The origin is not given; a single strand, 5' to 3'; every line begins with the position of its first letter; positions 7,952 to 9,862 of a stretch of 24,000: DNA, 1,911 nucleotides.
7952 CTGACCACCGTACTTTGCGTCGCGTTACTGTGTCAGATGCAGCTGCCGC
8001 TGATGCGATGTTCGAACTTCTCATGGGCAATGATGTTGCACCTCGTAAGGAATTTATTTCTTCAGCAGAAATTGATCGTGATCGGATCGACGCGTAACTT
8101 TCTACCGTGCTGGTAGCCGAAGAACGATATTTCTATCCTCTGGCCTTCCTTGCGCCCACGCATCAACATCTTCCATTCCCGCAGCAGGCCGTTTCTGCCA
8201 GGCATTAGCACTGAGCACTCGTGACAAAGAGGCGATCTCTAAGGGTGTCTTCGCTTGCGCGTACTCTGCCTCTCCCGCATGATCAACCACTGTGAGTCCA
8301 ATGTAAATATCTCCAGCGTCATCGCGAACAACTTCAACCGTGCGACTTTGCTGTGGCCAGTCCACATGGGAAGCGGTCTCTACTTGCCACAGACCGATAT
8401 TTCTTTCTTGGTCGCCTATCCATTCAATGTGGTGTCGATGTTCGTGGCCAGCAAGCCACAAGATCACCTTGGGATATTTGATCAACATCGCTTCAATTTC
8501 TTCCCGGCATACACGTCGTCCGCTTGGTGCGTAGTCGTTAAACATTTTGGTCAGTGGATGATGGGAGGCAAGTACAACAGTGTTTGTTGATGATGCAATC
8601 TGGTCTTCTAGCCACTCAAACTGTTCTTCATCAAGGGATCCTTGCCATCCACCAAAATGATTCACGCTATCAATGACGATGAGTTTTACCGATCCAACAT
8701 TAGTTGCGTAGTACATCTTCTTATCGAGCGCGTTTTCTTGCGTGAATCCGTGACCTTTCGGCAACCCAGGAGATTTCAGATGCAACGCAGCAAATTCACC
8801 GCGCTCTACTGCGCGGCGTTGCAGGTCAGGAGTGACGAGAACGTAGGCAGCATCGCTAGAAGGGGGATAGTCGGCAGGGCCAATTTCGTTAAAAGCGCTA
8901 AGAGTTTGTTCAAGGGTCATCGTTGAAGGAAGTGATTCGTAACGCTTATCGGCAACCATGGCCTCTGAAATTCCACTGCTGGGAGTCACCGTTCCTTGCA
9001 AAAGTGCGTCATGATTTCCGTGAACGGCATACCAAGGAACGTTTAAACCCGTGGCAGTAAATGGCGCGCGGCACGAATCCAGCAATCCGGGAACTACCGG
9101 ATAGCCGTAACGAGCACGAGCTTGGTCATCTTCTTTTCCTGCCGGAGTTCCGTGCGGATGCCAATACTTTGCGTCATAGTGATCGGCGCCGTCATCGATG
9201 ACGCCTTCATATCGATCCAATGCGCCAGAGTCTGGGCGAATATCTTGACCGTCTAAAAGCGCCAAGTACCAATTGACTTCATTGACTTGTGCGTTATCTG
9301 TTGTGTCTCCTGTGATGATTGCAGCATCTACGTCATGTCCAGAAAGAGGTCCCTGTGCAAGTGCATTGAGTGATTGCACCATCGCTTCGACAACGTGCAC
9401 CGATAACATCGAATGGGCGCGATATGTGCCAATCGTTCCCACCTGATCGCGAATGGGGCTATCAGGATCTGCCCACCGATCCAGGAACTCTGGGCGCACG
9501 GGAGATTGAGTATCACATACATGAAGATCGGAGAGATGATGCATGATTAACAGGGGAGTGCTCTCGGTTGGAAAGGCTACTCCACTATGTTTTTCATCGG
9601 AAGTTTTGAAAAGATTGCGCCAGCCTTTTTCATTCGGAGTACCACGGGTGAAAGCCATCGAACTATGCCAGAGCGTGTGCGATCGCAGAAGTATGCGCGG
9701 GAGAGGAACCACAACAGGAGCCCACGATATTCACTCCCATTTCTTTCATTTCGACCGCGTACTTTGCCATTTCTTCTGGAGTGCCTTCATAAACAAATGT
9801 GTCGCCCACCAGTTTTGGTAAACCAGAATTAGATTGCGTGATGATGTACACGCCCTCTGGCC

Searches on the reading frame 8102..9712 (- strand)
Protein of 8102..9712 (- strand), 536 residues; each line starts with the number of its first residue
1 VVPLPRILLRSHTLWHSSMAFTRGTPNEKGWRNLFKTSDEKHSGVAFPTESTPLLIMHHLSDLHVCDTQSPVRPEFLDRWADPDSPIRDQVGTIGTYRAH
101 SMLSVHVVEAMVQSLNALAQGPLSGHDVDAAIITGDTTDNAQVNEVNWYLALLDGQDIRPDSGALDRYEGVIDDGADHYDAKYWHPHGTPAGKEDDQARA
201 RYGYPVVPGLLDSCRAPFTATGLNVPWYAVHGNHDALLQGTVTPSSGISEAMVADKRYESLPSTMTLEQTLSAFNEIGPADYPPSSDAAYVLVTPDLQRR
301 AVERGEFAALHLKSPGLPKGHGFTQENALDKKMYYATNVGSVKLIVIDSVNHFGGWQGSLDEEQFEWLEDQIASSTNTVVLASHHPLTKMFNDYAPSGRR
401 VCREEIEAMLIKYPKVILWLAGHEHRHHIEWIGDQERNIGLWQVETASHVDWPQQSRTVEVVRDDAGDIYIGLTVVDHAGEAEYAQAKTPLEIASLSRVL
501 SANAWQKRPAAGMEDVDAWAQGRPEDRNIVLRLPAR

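Call 50: search_protein_families(library=pfam, proteins=[window:8102-9712:-], max_evalue=0.00001)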
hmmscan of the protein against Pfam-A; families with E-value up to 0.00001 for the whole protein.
window:8102-9712:- (536 aa): 1 family
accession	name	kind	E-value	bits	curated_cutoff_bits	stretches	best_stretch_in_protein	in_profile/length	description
PF00149.33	Metallophos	-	3.3e-10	41.1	21.5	1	225-426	61-190/191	Calcineurin-like phosphoesterase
